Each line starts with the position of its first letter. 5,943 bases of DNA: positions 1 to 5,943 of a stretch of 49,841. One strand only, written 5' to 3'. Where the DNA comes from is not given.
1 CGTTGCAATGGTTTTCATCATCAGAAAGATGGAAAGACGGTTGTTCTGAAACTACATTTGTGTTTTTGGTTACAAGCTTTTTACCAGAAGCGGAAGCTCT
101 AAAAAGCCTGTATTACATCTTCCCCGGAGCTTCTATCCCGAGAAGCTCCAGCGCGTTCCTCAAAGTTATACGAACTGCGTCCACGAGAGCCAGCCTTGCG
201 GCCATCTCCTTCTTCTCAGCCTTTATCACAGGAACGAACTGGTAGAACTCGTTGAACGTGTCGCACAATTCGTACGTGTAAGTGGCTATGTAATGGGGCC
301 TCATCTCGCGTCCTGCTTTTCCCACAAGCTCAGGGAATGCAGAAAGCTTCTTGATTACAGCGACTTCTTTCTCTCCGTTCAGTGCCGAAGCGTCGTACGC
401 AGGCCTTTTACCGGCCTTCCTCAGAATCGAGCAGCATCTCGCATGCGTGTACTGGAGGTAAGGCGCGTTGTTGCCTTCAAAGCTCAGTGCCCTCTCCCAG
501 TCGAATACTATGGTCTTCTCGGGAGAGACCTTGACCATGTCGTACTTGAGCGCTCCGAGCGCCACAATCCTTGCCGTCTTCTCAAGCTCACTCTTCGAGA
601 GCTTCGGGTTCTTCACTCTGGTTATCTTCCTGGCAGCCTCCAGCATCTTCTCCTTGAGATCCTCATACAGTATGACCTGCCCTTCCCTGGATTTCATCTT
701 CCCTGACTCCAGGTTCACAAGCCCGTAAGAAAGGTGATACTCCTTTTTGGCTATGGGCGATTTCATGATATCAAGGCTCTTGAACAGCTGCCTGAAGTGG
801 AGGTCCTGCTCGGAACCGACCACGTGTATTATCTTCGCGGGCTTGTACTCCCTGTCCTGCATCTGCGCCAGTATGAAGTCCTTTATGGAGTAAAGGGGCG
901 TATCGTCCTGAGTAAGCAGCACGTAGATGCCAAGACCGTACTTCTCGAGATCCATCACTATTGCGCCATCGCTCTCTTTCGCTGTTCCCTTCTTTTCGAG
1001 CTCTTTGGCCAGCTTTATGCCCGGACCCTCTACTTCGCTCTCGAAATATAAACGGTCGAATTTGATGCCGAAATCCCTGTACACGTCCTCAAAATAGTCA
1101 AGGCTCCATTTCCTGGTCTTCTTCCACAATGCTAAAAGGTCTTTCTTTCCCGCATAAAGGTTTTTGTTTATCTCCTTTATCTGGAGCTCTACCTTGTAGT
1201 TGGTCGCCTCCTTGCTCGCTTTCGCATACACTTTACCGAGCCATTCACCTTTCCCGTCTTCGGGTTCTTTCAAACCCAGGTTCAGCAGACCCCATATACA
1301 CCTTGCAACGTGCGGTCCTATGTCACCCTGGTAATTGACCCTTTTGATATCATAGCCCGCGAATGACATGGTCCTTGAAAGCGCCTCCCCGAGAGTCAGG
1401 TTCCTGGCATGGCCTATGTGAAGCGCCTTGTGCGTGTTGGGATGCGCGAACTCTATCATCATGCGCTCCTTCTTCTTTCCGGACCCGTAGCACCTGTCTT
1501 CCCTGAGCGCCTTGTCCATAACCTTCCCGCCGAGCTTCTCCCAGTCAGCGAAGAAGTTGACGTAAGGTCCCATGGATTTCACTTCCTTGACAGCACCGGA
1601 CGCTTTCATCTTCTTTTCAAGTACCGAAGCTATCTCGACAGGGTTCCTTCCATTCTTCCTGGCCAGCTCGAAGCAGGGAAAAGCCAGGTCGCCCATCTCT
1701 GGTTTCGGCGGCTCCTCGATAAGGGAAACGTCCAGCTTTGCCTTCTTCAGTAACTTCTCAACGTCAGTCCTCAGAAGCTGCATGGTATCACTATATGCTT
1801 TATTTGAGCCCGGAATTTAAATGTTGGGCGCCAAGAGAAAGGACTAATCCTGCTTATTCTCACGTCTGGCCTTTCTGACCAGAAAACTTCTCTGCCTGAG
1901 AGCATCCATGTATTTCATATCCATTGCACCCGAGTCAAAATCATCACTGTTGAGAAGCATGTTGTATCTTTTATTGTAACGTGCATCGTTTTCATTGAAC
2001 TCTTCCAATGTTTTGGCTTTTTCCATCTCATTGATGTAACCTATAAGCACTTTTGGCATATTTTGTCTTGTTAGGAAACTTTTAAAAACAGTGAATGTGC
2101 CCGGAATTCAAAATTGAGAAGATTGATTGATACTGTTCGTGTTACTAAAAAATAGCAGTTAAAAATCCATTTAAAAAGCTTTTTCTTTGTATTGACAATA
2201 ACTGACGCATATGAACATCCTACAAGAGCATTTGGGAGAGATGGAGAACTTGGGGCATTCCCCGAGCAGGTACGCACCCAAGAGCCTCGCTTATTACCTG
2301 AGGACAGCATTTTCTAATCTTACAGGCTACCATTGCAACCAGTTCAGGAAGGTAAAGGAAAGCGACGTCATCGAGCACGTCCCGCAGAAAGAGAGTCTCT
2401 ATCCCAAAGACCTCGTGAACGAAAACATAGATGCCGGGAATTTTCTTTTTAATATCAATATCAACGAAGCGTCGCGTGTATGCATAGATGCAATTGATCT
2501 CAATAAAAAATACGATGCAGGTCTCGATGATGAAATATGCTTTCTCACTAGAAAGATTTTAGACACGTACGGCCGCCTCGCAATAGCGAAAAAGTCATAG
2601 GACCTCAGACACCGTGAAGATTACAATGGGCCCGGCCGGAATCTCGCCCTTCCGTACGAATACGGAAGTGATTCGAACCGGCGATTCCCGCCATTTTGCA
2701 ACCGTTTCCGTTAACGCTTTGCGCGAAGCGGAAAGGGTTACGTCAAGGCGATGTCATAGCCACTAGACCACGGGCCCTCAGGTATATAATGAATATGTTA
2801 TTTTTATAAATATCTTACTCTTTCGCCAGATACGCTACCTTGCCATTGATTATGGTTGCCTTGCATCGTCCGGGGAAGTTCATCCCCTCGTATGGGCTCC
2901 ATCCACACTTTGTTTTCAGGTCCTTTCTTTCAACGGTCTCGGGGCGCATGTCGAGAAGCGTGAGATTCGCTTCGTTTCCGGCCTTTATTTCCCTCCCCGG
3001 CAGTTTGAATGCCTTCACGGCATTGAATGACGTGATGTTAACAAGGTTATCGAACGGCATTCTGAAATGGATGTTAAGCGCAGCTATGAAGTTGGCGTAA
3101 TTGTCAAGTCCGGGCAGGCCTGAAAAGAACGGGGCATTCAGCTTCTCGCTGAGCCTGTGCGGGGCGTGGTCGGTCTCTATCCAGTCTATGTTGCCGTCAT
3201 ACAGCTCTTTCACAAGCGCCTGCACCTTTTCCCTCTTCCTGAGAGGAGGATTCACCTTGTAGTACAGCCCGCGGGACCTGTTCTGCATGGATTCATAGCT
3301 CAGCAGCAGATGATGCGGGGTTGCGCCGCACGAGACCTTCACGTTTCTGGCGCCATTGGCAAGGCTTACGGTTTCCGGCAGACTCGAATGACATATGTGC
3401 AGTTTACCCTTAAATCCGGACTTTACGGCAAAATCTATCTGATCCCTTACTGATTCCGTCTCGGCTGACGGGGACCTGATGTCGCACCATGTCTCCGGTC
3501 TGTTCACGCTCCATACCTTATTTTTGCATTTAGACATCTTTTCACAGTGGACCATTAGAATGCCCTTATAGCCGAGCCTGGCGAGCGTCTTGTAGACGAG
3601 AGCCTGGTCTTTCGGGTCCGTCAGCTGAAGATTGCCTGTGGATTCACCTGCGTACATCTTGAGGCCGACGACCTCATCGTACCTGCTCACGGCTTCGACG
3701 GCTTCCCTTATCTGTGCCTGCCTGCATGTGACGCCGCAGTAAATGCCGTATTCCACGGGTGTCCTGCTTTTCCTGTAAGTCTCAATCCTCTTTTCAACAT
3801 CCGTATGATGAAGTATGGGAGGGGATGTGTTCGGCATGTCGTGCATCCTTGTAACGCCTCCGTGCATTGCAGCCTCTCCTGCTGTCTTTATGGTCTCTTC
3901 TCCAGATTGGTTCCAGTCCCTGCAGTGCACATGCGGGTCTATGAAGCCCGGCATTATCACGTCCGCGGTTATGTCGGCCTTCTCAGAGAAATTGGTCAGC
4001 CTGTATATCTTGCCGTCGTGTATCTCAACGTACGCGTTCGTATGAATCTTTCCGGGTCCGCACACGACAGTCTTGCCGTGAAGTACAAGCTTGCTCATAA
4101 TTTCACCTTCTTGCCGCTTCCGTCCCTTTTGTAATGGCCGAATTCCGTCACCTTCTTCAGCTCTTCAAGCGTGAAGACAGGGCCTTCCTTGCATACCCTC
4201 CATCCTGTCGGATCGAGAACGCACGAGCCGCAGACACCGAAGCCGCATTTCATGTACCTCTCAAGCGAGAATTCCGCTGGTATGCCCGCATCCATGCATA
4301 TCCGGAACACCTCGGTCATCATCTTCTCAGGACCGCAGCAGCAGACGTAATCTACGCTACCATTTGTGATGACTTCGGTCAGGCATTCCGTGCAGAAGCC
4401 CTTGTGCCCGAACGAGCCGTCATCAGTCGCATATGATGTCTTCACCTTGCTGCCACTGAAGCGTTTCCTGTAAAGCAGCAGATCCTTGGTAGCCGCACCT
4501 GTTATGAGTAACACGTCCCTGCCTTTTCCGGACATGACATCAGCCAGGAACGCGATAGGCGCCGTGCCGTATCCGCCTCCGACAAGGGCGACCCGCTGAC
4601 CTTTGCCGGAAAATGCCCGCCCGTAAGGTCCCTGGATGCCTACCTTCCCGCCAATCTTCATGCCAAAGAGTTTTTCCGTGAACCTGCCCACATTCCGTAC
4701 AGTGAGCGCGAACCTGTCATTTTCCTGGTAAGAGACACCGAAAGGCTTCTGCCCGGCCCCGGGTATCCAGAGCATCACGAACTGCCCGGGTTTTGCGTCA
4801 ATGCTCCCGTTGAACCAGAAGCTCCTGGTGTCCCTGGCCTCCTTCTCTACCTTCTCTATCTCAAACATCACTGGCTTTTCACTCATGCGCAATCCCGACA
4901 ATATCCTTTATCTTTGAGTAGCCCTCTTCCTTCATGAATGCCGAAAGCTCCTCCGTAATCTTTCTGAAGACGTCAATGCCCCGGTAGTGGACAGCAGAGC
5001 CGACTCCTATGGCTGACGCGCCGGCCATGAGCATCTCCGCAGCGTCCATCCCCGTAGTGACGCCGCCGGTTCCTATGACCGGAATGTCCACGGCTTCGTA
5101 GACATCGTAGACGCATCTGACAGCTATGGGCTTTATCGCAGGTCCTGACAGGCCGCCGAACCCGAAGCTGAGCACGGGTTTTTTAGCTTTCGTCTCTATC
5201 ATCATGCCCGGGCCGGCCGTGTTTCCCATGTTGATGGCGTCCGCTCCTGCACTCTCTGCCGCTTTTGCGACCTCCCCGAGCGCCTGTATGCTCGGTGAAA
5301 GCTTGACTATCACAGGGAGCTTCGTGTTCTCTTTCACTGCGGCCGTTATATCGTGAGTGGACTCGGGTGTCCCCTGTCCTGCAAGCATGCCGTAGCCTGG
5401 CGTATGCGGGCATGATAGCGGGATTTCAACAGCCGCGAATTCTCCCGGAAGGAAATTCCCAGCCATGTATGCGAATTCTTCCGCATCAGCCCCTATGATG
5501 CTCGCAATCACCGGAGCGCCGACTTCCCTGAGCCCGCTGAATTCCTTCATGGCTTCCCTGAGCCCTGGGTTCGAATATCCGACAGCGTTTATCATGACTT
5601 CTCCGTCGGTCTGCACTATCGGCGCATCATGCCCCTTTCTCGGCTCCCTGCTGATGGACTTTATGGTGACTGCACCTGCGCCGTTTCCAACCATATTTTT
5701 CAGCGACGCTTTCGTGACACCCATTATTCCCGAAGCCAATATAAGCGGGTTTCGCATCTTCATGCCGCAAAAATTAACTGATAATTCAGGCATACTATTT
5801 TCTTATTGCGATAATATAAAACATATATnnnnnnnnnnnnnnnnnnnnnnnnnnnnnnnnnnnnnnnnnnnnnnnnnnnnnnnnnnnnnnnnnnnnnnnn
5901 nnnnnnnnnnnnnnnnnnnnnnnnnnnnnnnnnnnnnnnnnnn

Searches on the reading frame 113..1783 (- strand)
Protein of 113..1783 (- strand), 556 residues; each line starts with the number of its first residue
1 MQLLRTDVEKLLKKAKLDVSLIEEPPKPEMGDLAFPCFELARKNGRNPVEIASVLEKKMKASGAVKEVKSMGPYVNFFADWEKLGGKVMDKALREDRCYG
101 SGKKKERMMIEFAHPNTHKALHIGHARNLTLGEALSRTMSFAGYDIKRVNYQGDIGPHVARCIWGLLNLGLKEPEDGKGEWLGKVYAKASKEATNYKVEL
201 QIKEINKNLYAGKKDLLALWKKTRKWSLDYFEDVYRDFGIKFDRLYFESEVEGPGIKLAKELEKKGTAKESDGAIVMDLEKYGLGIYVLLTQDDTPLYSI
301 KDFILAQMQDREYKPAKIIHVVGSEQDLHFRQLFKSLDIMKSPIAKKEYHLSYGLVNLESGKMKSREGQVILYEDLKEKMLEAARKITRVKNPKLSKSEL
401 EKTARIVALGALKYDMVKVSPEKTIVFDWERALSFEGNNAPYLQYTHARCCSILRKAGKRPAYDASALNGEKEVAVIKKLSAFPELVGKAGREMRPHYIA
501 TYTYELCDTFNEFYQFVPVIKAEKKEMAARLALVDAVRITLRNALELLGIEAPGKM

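Call 31: find_encoding_contigs(protein=window:113-1783:-, flank=10000, max_places=2)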
Protein window:113-1783:- (556 aa): no gene with exactly this product is on record in the collection.

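Call 60: search_protein_families(library=pfam, proteins=[window:113-1783:-], max_evalue=0.00001)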
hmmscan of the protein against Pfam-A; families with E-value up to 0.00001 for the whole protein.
window:113-1783:- (556 aa): 3 families
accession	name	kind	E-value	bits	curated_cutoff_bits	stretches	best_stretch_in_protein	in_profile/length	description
PF00750.26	tRNA-synt_1d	-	1.7e-42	146.1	23.3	1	91-429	4-349/349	tRNA synthetases class I (R), catalytic domain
PF05746.21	DALR_1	-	5.8e-36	123.6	22.3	1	443-556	1-117/117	DALR anticodon binding domain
PF03485.21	Arg_tRNA_synt_N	-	8.2e-16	58.8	21.5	1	4-78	3-84/85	Arginyl tRNA synthetase N terminal domain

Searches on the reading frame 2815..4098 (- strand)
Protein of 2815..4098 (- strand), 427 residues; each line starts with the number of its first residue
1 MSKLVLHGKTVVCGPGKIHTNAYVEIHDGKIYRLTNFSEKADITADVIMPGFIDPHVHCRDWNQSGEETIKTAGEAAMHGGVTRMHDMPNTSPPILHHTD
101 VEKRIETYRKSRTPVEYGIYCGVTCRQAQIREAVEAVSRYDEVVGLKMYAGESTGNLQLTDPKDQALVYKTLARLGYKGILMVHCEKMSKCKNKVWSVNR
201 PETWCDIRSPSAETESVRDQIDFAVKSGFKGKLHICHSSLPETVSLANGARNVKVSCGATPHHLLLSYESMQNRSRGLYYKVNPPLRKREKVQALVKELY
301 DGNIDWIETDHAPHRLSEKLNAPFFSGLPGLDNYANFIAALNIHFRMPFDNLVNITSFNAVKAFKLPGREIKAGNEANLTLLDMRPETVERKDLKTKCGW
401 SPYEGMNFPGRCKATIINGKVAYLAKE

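Call 60: search_protein_families(library=pfam, proteins=[window:2815-4098:-], max_evalue=0.00001)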
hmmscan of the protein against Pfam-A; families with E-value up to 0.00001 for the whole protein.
window:2815-4098:- (427 aa): 2 families
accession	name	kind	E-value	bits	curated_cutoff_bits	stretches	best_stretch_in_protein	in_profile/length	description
PF01979.26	Amidohydro_1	-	1.7e-14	54.3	25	2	47-127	1-88/345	Amidohydrolase family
PF07969.17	Amidohydro_3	-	1e-06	29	29.7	0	342-423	402-472/472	Amidohydrolase family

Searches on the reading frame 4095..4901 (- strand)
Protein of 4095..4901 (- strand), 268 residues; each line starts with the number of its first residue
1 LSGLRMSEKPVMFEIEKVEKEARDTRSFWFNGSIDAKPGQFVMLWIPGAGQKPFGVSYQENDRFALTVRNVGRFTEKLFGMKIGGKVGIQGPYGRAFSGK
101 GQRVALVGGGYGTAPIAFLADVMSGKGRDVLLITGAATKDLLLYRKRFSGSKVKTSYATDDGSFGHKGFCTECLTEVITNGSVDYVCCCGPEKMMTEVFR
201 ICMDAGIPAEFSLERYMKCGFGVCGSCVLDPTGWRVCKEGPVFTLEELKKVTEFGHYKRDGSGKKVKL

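Call 60: search_protein_families(library=pfam, proteins=[window:4095-4901:-], max_evalue=0.00001)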
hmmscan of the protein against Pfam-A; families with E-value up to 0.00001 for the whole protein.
window:4095-4901:- (268 aa): 1 family
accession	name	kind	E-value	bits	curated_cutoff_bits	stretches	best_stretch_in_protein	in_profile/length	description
PF10418.14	DHODB_Fe-S_bind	-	2.2e-13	50.1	23.9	1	214-248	1-40/41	Iron-sulfur cluster binding domain of dihydroorotate dehydrogenase B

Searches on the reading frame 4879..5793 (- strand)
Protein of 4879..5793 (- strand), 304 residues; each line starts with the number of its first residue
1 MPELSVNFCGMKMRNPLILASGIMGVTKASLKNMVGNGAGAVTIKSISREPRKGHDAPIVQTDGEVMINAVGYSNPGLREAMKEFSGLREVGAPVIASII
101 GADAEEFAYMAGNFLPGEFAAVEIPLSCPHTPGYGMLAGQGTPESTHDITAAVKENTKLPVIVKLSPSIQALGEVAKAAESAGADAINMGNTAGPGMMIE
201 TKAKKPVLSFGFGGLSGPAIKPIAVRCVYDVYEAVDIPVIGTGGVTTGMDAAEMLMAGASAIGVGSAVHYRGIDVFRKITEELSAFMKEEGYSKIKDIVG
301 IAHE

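Call 60: search_protein_families(library=pfam, proteins=[window:4879-5793:-], max_evalue=0.00001)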
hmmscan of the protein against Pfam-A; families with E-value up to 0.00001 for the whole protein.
window:4879-5793:- (304 aa): 4 families
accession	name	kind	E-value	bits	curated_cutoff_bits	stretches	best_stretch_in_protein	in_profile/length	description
PF01180.27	DHO_dh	-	1.1e-72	245.2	27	1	4-287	2-291/291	Dihydroorotate dehydrogenase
PF04481.18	DUF561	-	1.5e-06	28.1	21.6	0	224-269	174-218/243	Protein of unknown function (DUF561)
PF01207.24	Dus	-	3.5e-06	26.8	20.4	0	93-187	54-155/311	Dihydrouridine synthase (Dus)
PF01070.24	FMN_dh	-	4e-06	26.5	24.9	1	140-298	200-343/350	FMN-dependent dehydrogenase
